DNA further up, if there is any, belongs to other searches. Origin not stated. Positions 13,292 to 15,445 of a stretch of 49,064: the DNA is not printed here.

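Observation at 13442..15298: Orphan 618-638 aa P-loop NTPase with Cys-rich C-terminus: candidate single-gene anti-phage or abortive-infection ATPase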

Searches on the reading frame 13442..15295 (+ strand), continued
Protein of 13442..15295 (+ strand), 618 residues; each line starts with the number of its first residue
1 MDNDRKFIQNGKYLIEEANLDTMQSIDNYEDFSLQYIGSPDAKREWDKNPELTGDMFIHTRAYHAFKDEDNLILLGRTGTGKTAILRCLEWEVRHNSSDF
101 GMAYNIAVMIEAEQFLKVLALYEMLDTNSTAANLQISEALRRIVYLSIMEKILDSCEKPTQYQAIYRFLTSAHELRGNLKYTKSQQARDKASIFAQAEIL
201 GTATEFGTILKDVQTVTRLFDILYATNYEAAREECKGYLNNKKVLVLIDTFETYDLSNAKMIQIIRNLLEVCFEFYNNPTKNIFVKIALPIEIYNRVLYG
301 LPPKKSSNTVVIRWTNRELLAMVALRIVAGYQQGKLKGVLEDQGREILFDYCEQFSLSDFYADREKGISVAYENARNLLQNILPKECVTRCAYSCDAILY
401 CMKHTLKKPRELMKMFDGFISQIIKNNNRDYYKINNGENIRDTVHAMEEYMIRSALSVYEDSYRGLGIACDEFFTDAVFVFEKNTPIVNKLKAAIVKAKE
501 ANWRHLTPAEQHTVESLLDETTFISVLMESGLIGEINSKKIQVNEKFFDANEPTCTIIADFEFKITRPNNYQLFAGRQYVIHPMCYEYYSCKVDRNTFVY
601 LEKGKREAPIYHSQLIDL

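Call 22: find_encoding_contigs(protein=P0015, flank=8000, max_places=1)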
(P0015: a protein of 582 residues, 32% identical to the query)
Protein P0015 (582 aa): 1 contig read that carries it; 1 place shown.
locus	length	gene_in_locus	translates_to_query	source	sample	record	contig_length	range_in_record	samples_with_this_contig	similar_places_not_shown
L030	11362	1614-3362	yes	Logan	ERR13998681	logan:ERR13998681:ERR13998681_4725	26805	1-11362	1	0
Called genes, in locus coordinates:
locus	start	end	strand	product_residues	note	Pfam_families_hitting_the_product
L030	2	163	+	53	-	?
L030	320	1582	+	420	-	PF01041:DegT_DnrJ_EryC1, PF01212:Beta_elim_lyase (weak)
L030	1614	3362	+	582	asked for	-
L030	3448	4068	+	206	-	PF02397:Bac_transf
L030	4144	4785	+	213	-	PF17836:PglD_N, PF00132:Hexapep (faint), PF25087:GMPPB_C (faint)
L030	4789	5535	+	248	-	PF00106:adh_short, PF08659:KR, PF23441:SDR, PF01370:Epimerase (weak), PF13561:adh_short_C2, PF16363:GDP_Man_Dehyd (faint)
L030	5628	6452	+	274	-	PF00456:Transketolase_N, PF13292:DXP_synthase_N (weak), PF00676:E1_dh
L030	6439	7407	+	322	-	PF02779:Transket_pyr, PF02780:Transketolase_C, PF22613:Transketolase_C_1 (weak)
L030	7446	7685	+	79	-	-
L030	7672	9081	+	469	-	PF00501:AMP-binding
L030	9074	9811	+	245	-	PF00975:Thioesterase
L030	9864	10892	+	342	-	PF14907:NTP_transf_5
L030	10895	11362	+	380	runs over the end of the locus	PF01633:Choline_kinase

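Call 24: find_related_loci(query=A1, collection=viral_contigs, flank=8000)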
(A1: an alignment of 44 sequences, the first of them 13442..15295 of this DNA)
Query A1 (618 aa) in viral_contigs; peptide patterns used: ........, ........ (x = any residue, [..] = any of these).
279 stretches matched a pattern, but none encodes a relative of the query by tblastn (E <= 1e-3).

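Call 25: predict_structure(alignment_id=A1)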
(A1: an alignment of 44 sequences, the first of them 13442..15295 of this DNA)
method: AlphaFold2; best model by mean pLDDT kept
length: 618 residues; sequences in the alignment: 44
mean_pLDDT: 81.6   pTM: 0.86
mean pLDDT of the five models: 81.6, 80.6, 79.7, 78.9, 78.7
residues with pLDDT >= 90: 288; 70-90: 209; 50-70: 68; < 50: 53
segments of 3 or more residues with pLDDT < 50: 175-212, 604-618
pLDDT, mean of each block of 10 residues (from residue 1): 71 92 79 83 92 91 91 91 95 76 86 83 73 88 92 80 86 50 36 41 38 62 80 93 93 81 91 90 93 79 69 91 95 77 73 94 79 95 88 87 92 94 90 80 91 91 90 96 88 93 80 73 92 92 65 86 74 90 95 92 49 35
secondary structure, 60 per line:
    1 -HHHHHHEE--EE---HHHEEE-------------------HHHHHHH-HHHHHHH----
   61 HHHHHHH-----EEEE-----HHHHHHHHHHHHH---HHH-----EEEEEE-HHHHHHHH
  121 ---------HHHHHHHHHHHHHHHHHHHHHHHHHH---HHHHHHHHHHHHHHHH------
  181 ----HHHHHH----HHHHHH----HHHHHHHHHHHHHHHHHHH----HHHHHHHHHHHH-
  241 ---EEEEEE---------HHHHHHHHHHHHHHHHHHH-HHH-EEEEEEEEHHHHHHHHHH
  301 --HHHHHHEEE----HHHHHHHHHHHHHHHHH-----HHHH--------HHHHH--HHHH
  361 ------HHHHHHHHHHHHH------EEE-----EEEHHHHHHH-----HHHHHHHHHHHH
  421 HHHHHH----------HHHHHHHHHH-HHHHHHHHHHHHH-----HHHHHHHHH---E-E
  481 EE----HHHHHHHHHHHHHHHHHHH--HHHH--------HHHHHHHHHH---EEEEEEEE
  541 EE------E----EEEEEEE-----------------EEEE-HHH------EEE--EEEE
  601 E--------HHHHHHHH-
elements in order: H2-7 E20-22 H42-48 H50-56 H61-67 E73-76 H82-94 E106-111 H113-120 H130-155 H159-174 H185-190 H195-200 H205-223 H228-239 E244-249 H259-277 E283-290 H291-300 H303-308 E309-311 H316-332 H338-341 H350-354 H357-360 H367-379 E386-388 E394-396 H397-403 H409-426 H437-446 H448-460 H466-474 E480-482 H487-505 H508-511 H520-529 E533-542 E554-560 E578-581 E592-594 E597-601 H610-617

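Call 41: search_protein_representatives(alignment_id=A1)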
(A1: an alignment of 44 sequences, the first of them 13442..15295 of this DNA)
Query: 44 sequences, 577 profile positions. Proteins with E-value up to 0.001 (for the whole library): 1385; up to 1e-10: 735; up to 1e-30: 259. The best 150 are listed.
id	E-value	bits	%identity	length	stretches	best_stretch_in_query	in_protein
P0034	4.5e-231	784.8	-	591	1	7-573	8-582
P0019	2.2e-213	726.4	-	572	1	12-573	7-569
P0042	2.3e-209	713.1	-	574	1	11-574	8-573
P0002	3.6e-206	702.6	-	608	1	1-575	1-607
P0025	7.8e-204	694.9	-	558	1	21-575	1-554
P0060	1.3e-201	687.5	-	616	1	13-570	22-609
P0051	4.3e-201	685.8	-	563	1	25-576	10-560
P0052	1.4e-198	677.5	-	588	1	14-567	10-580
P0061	2.3e-195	666.9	-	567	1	13-575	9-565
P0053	4.1e-195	666.1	-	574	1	12-575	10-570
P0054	1.0e-189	648.2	-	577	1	12-575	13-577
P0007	1.3e-188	644.6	-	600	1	1-574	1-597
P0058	9.9e-184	628.5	-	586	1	11-568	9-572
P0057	1.1e-182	625.0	-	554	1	12-574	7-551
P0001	4.5e-182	623.0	-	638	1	6-574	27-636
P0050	1.0e-181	621.8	-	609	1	12-571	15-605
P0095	1.2e-85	304.6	-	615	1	33-566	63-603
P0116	5.7e-74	266.1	-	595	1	30-567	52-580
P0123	1.7e-70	254.6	-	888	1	33-567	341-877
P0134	1.5e-64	235.0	-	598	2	155-566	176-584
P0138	9.7e-63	229.0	-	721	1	28-564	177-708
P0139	2.1e-61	224.6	-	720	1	26-568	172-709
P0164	2.7e-51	191.2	-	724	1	31-561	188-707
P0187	2.6e-43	164.8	-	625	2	232-561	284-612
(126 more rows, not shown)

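Call 42: search_protein_families(library=pfam, proteins=[P0123, P0138, P0139, P0164, P0187, P0095, P0116, P0134], max_evalue=0.01)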
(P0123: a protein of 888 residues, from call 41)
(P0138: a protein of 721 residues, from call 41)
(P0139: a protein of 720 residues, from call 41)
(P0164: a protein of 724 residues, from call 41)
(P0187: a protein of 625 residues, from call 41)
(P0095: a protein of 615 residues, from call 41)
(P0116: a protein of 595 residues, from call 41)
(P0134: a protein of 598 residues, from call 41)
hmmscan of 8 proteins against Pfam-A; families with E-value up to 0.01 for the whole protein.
P0123 (888 aa): 2 families
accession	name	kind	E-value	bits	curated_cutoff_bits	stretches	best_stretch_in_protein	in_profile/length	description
PF24389.1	ORC-CDC6-like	-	3.5e-05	23.2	27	1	364-406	21-63/571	ORC-CDC6-like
PF25201.1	nSTAND6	-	0.0028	18.2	27.7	1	369-407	12-50/148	Novel STAND NTPase 6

P0138 (721 aa): 4 families
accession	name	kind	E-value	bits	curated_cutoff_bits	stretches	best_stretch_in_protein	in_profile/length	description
PF24389.1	ORC-CDC6-like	-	2e-05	24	27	1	213-246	30-63/571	ORC-CDC6-like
PF13588.12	HSDR_N_2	-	8.2e-05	23.1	25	1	34-118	10-95/110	Type I restriction enzyme R protein N terminus (HSDR_N)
PF13173.12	AAA_14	-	0.0011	19.4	27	1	218-290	5-76/129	AAA domain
PF25201.1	nSTAND6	-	0.0039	17.7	27.7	0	212-254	15-54/148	Novel STAND NTPase 6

P0139 (720 aa): 2 families
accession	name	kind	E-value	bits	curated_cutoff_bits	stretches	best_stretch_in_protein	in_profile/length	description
PF24389.1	ORC-CDC6-like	-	8.4e-07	28.5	27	1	200-240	20-60/571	ORC-CDC6-like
PF07693.20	KAP_NTPase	-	0.0042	16.8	20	0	215-291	23-48/293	KAP family P-loop domain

P0164 (724 aa): 3 families
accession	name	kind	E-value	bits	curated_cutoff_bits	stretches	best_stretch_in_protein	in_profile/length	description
PF13271.11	DUF4062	-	3.7e-19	69.2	24.7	1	5-93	1-80/82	Domain of unknown function (DUF4062)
PF24389.1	ORC-CDC6-like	-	0.00041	19.7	27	1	204-237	15-48/571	ORC-CDC6-like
PF20720.3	nSTAND3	-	0.007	16.5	27.2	0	217-244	13-40/155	Novel STAND NTPase 3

P0187 (625 aa): 1 family
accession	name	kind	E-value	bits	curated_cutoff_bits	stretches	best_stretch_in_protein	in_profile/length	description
PF24389.1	ORC-CDC6-like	-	1.5e-06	27.7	27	1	49-91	14-56/571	ORC-CDC6-like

P0095 (615 aa): 8 families
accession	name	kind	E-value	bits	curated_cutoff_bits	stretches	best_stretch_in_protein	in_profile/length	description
PF24389.1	ORC-CDC6-like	-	1.9e-09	37.3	27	1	73-150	9-81/571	ORC-CDC6-like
PF13240.11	Zn_Ribbon_1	-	1.8e-05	24.8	25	1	3-22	2-21/23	zinc-ribbon domain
PF13248.11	Zn_ribbon_3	-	0.00014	21.7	27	1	2-22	4-24/26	zinc-ribbon domain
PF13173.12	AAA_14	-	0.0018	18.7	27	0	97-143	3-48/129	AAA domain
PF24883.2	NPHP3_N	-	0.0023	18.6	24.8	0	84-149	6-74/164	Nephrocystin 3, N-terminal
PF12773.13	DZR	-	0.0036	17.9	27.3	1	3-22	1-20/45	Double zinc ribbon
PF01637.24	ATPase_2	-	0.0036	17.6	33.2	0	94-307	18-141/225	ATPase domain predominantly from Archaea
PF20720.3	nSTAND3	-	0.0065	16.6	27.2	0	87-138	8-56/155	Novel STAND NTPase 3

P0116 (595 aa): 3 families
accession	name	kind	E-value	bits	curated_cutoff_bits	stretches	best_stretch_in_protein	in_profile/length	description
PF24389.1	ORC-CDC6-like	-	2.8e-06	26.8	27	1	71-114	13-56/571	ORC-CDC6-like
PF13191.12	AAA_16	-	0.0012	19.8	32.6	1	89-150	23-83/167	AAA ATPase domain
PF13401.12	AAA_22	-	0.004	17.9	27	0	89-143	4-33/130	AAA domain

P0134 (598 aa): 2 families
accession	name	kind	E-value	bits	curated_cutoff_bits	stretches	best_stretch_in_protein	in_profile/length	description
PF24389.1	ORC-CDC6-like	-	1.1e-07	31.5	27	1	57-95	20-58/571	ORC-CDC6-like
PF13191.12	AAA_16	-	0.0025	18.8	32.6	1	64-99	17-52/167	AAA ATPase domain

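Call 44: search_dna_similar(query=window:13442-15295:+, collection=phages, mode=protein, max_evalue=0.001, max_rows=20)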
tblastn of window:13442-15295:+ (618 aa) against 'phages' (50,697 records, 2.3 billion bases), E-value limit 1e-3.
No match.

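Call 45: search_dna_similar(query=window:13442-15295:+, collection=plasmids, mode=protein, max_evalue=0.001, max_rows=20)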
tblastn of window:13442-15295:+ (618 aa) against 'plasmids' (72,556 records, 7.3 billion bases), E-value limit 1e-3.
No match.

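Call 47: list_cluster_members(proteins=[P0004, P0027, P0031, P0057, P0001])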
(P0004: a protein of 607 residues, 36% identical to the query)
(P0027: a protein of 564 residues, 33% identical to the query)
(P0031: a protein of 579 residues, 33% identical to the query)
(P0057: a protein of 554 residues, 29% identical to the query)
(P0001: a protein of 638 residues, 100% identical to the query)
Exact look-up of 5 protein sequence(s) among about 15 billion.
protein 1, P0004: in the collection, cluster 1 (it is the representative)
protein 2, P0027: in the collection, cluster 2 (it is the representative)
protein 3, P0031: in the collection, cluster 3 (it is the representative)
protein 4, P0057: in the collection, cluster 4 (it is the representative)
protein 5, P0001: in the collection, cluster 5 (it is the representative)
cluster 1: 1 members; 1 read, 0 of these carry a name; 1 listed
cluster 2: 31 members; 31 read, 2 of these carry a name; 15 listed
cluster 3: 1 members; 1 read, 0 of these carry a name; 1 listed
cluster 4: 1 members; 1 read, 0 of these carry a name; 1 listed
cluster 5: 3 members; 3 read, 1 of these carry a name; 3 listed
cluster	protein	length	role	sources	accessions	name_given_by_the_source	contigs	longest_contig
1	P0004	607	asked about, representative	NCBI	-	-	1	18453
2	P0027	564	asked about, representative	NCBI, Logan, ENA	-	-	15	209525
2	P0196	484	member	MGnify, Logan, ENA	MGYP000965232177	FL=1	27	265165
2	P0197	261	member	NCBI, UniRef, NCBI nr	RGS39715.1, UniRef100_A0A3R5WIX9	hypothetical protein DWX94_10670 [Coprococcus eutactus] | Uncharacterized protein n=1 Tax=Coprococcus eutactus TaxID=33043 RepID=A0A3R5WIX9_9FIRM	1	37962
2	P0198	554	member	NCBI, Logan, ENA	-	-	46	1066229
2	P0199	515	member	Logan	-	-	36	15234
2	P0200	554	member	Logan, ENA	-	-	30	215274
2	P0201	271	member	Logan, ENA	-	-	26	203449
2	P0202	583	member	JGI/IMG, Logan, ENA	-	-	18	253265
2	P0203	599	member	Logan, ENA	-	-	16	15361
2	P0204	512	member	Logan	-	-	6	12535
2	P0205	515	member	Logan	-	-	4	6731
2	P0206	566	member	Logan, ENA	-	-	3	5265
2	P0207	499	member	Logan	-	-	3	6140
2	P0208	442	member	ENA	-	-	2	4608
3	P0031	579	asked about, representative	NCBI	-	-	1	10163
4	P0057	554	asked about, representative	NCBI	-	-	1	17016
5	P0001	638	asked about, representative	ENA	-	-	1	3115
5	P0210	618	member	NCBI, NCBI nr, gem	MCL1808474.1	MAG: hypothetical protein FWG42_01755 [Clostridiales bacterium] | hypothetical protein [Clostridiales bacterium]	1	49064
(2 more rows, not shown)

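Call 51: search_solved_structures(query=A1, max_evalue=1)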
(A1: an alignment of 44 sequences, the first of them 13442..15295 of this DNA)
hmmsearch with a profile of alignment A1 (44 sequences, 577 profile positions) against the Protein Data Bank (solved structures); distinct sequences matched with E-value up to 1: 38.
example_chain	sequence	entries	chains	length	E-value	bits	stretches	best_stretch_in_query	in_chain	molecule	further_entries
7l0l_B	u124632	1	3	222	0.027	16.2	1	167-269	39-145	Hemagglutinin HA2 chain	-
3j3r_A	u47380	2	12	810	0.029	16.1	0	67-146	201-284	Negative regulator of genetic competence ClpC/MecB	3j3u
7abr_A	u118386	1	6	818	0.03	16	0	67-146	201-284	Negative regulator of genetic competence ClpC/MecB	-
3j3t_A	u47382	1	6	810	0.03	16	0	67-146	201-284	Negative regulator of genetic competence ClpC/MecB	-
7owe_E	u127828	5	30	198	0.032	15.9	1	70-124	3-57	Adenylate kinase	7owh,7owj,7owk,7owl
8xg1_A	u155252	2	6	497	0.035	15.8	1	166-270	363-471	Hemagglutinin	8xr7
5a3i_F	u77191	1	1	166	0.038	15.7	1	164-270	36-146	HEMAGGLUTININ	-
4xgu_A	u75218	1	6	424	0.04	15.6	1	63-109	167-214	Putative pachytene checkpoint protein 2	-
4mhi_B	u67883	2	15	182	0.044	15.5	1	164-270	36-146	Hemagglutinin HA2 chain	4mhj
9r72_B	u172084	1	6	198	0.045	15.4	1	70-123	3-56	Adenylate kinase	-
1rv0_I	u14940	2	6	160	0.047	15.4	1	162-268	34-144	hemagglutinin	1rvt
3j3s_A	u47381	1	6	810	0.053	15.2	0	67-131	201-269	Negative regulator of genetic competence ClpC/MecB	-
9e5c_6d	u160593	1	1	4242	0.062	15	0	59-104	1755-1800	Dynein heavy chain, putative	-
8dis_d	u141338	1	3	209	0.066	14.9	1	162-270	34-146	Hemagglutinin HA2 chain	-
2wr0_A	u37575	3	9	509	0.069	14.8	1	166-269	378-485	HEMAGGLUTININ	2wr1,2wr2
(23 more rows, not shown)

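Call 56: search_protein_families(library=pfam, alignment_id=A4, max_evalue=0.00001)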
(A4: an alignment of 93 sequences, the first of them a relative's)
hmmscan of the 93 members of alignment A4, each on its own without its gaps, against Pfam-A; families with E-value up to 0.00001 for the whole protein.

A. member 1, L001:2921-3778:+ (286 aa): 1 family
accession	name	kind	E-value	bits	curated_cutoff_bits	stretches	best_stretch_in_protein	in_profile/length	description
PF00756.26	Esterase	-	8.3e-13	49.1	22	1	37-259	19-248/251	Putative esterase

B. families by the number of members that match (of 93 scanned): 91 families (the first 25 are shown)
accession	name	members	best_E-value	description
PF00589.27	Phage_integrase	6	1.8e-28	Phage integrase family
PF14659.12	Phage_int_SAM_3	4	1e-14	Phage integrase, N-terminal SAM-like domain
PF00583.31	Acetyltransf_1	3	3.7e-21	Acetyltransferase (GNAT) family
PF13508.13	Acetyltransf_7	3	3.5e-17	Acetyltransferase (GNAT) domain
PF13175.12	AAA_15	2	1.7e-59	AAA ATPase domain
PF13302.13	Acetyltransf_3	2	7.8e-32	Acetyltransferase (GNAT) domain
PF13304.12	AAA_21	2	1.9e-24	AAA domain, putative AbiEii toxin, Type IV TA system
PF03358.20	FMN_red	2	3.4e-18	NADPH-dependent FMN reductase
PF13673.13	Acetyltransf_10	2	1.4e-14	Acetyltransferase (GNAT) domain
PF00756.26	Esterase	2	8.3e-13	Putative esterase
PF13676.11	TIR_2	2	2.7e-10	TIR domain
PF11398.14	DUF2813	2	6.4e-10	Protein of unknown function (DUF2813)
PF12784.13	PDDEXK_2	2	1.7e-09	PD-(D/E)XK nuclease family transposase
PF22022.2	Phage_int_M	2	1.8e-07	Phage integrase central domain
PF18163.6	LD_cluster2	1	1.2e-59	SLOG cluster2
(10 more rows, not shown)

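Call 57: search_protein_families(library=padloc, alignment_id=A4, max_evalue=1e-10)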
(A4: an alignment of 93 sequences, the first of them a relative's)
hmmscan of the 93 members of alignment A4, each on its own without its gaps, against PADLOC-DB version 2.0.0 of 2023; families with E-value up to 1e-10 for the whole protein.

A. member 1, L001:2921-3778:+ (286 aa): 0 families

B. families by the number of members that match (of 93 scanned): 143 families (the first 25 are shown)
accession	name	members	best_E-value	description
PDLC02979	AriA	2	1.5e-58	-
PDLC00069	GajA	2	6.5e-47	AAA ATPase domain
PDLC00067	GajA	2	2.1e-34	AAA ATPase domain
PDLC00070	GajA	2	3.1e-33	AAA ATPase domain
PDLC00091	GajA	2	4.6e-33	AAA ATPase domain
PDLC00090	GajA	2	2.2e-28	AAA ATPase domain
PDLC02358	Old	2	1.4e-25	Old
PDLC00062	GajA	2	4.1e-22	AAA ATPase domain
PDLC00066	GajA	2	3.1e-18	AAA ATPase domain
PDLC00278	PtuA1|PtuA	2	2.2e-13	AAA ATPase domain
PDLC00079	GajA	1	2.8e-257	AAA ATPase domain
PDLC00135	GajB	1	6.6e-226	UrvD helicase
PDLC00115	GajB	1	2.7e-208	UrvD helicase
PDLC00065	GajA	1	6.7e-172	AAA ATPase domain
PDLC04787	PDC-S01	1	6.8e-152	-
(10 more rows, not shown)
